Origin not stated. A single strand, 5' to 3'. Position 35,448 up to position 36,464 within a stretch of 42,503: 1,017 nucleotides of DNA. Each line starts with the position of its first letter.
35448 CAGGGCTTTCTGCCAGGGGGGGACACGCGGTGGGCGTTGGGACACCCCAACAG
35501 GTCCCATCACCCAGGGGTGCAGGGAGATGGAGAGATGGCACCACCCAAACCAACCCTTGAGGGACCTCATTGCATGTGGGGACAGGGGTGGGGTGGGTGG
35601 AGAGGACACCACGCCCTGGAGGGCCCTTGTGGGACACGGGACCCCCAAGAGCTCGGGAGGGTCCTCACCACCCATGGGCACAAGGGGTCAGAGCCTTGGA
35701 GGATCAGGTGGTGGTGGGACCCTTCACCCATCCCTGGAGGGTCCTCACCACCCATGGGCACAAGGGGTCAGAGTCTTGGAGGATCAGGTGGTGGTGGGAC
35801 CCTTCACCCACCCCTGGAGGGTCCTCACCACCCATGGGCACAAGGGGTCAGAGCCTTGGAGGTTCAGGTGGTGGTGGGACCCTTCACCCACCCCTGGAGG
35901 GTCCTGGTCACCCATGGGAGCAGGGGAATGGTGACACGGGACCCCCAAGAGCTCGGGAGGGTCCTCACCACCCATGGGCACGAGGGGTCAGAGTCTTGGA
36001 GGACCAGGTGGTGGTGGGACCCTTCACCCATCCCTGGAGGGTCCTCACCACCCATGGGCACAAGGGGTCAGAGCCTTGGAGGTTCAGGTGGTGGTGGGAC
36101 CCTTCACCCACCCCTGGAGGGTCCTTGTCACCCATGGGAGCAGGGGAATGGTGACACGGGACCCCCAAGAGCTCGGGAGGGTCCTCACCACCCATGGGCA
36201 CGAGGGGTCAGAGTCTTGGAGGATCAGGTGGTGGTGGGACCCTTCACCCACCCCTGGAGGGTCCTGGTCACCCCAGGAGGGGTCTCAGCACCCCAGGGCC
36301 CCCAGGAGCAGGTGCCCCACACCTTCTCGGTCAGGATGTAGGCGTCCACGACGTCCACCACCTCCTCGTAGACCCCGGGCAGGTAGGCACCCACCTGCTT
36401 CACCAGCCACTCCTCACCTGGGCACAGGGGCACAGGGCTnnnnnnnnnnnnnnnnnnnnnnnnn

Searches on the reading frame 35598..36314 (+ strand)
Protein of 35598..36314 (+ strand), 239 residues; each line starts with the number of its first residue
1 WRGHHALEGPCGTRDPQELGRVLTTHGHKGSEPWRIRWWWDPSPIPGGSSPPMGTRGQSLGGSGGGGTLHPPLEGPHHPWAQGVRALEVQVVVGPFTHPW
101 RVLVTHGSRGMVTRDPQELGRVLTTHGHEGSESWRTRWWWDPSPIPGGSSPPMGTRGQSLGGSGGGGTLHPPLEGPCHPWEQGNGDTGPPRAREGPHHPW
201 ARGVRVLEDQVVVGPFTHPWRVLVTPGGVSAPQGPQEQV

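Call 23: find_homologous_proteins(query=window:35598-36314:+)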
Query window:35598-36314:+: 364 candidates shared short words with the query, none scored E <= 0.001.
